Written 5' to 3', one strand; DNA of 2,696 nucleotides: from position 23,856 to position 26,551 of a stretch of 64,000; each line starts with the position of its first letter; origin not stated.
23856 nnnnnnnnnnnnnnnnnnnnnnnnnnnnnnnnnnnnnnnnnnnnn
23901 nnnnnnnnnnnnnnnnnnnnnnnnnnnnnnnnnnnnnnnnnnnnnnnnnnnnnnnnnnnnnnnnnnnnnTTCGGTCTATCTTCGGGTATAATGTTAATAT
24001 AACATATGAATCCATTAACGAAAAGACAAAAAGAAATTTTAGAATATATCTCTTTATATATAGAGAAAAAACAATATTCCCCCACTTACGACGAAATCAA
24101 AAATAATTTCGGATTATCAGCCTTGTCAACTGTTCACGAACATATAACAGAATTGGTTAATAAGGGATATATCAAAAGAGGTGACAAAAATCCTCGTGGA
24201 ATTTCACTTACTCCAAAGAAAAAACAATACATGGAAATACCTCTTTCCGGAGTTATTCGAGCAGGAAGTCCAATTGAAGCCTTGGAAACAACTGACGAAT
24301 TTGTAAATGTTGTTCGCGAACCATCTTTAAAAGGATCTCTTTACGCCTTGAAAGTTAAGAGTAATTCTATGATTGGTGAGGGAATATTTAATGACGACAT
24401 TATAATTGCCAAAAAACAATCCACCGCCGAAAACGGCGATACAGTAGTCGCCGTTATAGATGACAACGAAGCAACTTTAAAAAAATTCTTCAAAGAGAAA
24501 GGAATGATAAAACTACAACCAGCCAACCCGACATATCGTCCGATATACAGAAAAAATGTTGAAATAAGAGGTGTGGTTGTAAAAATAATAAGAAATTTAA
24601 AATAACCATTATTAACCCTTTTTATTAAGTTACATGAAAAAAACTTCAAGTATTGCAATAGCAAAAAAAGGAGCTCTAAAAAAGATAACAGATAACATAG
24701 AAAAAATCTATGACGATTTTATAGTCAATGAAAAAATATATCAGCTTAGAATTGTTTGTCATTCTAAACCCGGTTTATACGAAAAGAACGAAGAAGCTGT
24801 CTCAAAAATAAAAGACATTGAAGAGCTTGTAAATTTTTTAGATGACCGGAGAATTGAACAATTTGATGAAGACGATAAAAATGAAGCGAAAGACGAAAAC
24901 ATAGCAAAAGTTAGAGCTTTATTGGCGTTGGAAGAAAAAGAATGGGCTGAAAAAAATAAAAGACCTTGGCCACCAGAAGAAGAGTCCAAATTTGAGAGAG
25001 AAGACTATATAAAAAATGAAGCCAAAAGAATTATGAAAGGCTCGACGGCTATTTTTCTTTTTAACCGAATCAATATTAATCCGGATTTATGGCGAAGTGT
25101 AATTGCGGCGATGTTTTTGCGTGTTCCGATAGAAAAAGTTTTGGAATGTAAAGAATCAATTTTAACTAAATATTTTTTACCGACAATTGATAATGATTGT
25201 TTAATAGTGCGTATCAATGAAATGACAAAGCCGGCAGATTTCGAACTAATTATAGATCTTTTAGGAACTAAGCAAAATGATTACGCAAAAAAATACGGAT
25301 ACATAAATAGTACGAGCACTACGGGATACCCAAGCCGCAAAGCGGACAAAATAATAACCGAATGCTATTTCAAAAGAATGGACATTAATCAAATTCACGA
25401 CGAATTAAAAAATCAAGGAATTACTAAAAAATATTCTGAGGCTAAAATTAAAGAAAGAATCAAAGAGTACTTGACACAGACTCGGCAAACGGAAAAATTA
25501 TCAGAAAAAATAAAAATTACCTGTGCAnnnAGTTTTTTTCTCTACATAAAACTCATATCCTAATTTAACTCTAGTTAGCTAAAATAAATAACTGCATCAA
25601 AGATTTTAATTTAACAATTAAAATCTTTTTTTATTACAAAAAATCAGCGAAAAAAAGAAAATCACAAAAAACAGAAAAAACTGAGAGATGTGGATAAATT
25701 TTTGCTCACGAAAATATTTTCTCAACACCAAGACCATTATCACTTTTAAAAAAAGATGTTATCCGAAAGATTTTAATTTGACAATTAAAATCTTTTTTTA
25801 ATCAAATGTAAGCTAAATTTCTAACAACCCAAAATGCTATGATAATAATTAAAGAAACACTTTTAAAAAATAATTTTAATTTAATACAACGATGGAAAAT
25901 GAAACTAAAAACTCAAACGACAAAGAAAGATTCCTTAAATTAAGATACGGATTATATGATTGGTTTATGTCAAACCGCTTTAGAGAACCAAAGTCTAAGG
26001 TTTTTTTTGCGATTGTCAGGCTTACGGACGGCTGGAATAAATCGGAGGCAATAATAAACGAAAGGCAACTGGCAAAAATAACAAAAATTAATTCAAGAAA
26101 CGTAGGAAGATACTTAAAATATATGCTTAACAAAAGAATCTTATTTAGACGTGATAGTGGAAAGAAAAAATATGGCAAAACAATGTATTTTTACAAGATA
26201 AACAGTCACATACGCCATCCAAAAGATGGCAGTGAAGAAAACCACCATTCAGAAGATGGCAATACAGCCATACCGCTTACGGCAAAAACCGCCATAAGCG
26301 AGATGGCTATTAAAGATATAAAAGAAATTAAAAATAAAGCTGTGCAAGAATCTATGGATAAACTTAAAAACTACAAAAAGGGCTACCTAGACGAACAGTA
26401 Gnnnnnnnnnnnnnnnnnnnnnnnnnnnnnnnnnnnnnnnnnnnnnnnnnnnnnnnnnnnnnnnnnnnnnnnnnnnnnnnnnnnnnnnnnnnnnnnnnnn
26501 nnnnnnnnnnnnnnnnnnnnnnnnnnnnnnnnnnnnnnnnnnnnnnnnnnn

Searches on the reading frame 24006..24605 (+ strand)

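Call 10: search_protein_families(library=pfam, proteins=[window:24006-24605:+], max_evalue=0.01)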
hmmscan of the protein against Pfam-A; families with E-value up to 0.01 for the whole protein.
window:24006-24605:+ (199 aa): 3 families
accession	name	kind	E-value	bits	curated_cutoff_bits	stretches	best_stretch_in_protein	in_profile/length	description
PF00717.28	Peptidase_S24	-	1.1e-26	93.3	23.3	1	79-192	1-116/116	Peptidase S24-like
PF01726.22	LexA_DNA_bind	-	6.2e-20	71.2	23.7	1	1-65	1-65/65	LexA DNA binding domain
PF13730.12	HTH_36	-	0.0039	17.4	25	1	26-56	26-55/55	Helix-turn-helix domain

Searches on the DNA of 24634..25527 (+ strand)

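Call 104: search_rna_families(sources=[L077, L074, L084], threshold=evalue, max_evalue=0.01)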
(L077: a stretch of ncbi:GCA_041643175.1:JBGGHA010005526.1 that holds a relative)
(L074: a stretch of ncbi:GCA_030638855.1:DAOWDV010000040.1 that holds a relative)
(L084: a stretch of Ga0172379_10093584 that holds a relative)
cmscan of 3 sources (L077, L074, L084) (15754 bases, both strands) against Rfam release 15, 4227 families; matches with E-value up to 0.01: 0.
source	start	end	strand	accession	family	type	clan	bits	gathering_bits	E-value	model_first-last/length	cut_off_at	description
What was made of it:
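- On Known RNA families (Rfam 15): No match in L074, L077 or L084 (call 104).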

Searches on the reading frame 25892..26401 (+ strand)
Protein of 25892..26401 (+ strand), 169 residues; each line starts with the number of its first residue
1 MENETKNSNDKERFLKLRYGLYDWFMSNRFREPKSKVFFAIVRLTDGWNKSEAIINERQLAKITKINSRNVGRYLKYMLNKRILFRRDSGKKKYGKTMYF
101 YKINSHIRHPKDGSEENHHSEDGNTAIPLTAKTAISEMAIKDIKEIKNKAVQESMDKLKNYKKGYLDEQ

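Call 10: search_protein_families(library=pfam, proteins=[window:25892-26401:+], max_evalue=0.01)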
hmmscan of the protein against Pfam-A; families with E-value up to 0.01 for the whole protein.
window:25892-26401:+ (169 aa): 1 family
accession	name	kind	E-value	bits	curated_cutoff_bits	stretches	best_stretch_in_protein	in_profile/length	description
PF04492.19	Phage_rep_O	-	6.1e-11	43.1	28.7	1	11-93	6-85/95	Bacteriophage replication protein O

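Call 11: search_protein_families(library=phrogs, proteins=[window:25892-26401:+], max_evalue=0.01)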
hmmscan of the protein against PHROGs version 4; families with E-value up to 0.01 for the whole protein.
window:25892-26401:+ (169 aa): 7 families
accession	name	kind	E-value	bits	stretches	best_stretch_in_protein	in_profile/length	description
phrog_678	-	DNA, RNA and nucleotide metabolism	4.4e-10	40.6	1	8-147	26-178/346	replication initiation O-like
phrog_277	-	DNA, RNA and nucleotide metabolism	1.4e-09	38.7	1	14-139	29-146/318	replication initiation O-like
phrog_2365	-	DNA, RNA and nucleotide metabolism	3.6e-07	31.4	1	24-86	39-101/232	replication initiation O-like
phrog_5810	-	DNA, RNA and nucleotide metabolism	6.8e-07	30.1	1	32-154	17-141/268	replication initiation protein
phrog_18020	-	DNA, RNA and nucleotide metabolism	0.0012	19.7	1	36-70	35-69/248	replication initiation O-like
phrog_16826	-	DNA, RNA and nucleotide metabolism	0.0013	19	1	9-89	6-86/341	DnaD-like helicase loader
phrog_345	-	DNA, RNA and nucleotide metabolism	0.002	18.9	1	23-133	37-144/297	replication initiation O-like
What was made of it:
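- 25892..26401 (+): rep: a 169-aa protein with the N-terminal domain of phage replication protein O. Pfam PF04492 E = 6e-11; PHROG 'replication initiation O-like' (calls 10, 11).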

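Call 12: find_encoding_contigs(protein=window:25892-26401:+, flank=10000, max_places=10)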
Protein window:25892-26401:+ (169 aa): 2 contigs read that carry it; 1 place shown.
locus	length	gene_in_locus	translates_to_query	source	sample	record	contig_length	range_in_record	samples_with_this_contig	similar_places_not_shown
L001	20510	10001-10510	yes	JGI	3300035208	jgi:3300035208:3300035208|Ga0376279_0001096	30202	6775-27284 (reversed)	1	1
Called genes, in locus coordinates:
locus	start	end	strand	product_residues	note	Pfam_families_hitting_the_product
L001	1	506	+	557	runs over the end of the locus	PF19077:Big_13 (faint)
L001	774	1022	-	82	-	-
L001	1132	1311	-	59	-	-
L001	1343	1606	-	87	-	-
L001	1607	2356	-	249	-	-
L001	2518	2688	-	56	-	-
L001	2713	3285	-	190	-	-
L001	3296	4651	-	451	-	PF04055:Radical_SAM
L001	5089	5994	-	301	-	-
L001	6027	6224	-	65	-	PF03852:Vsr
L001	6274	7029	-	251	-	PF11463:R-HINP1I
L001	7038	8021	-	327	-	PF00145:DNA_methylase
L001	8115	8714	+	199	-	PF01726:LexA_DNA_bind, PF00717:Peptidase_S24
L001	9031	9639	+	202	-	-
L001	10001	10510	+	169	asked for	PF04492:Phage_rep_O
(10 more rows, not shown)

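Call 13: find_homologous_proteins(query=window:25892-26401:+)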
Query window:25892-26401:+ (169 aa): 1 proteins with E <= 0.001 among 33 candidates.
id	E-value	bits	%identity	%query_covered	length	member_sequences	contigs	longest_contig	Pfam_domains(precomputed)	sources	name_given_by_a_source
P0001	8.1e-106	369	100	100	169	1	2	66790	PF04492.20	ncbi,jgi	ncbi:MAG: replication protein [Patescibacteria group bacterium]|jgi:phage replication O-like protein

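Call 60: search_dna_similar(query=window:25892-26398:+, collection=phages, mode=protein, max_evalue=0.001, max_rows=15)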
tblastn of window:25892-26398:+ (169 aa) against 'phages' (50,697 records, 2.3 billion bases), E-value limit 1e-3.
Records with a match: 9; places in all: 9; records where one place covers at least 80% of the query: 0.
Best place of each record, by identity: <60% 9.
By first word of the organism name: Pseudomonas 9.
By host as written in the record: Pseudomonas aeruginosa 5; Pseudomonas sp. 2; Pseudomonas aeruginosa PA14 2.
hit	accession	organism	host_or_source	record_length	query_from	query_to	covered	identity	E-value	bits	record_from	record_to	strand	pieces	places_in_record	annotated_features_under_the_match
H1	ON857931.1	Pseudomonas phage vB_PaeP_FBPa19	Pseudomonas sp.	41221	10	131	72%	25.0%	6e-4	45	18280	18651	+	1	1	DNA replication protein O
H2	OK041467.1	Pseudomonas phage PAE2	Pseudomonas aeruginosa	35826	10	131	72%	25.0%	9e-4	44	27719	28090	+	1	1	hypothetical protein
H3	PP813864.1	Pseudomonas phage vB_PaeP_FBPa42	Pseudomonas sp.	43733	10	131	72%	25.0%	9e-4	44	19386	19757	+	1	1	DNA replication protein O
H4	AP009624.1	Pseudomonas phage PAJU2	Pseudomonas aeruginosa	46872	10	131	72%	25.0%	9e-4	44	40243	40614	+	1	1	putative replication protein O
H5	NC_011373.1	Pseudomonas phage PAJU2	Pseudomonas aeruginosa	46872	10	131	72%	25.0%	9e-4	44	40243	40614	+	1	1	replication initiation O-like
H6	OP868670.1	Pseudomonas phage MPK9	Pseudomonas aeruginosa PA14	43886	10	131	72%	25.0%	1e-3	44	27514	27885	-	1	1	putative replication protein O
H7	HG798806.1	Pseudomonas phage vB_PaeP_Tr60_Ab31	Pseudomonas aeruginosa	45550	10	131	72%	25.0%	1e-3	44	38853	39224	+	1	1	Putative replication protein O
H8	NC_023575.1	Pseudomonas phage vB_PaeP_Tr60_Ab31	Pseudomonas aeruginosa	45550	10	131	72%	25.0%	1e-3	44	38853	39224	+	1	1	replication initiation O-like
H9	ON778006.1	Pseudomonas phage vB_Pae_HB2107-3I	Pseudomonas aeruginosa PA14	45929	10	131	72%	25.0%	1e-3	44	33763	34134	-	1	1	replication protein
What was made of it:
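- Tried and rejected: Rep protein search: a singleton (call 13). tblastn of Rep found only 25%-identical Pseudomonas phage O proteins (call 60).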

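Call 61: search_dna_similar(query=window:25892-26398:+, collection=plasmids, mode=protein, max_evalue=0.001, max_rows=15)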
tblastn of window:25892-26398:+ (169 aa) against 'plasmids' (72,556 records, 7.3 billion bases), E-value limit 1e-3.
No match.
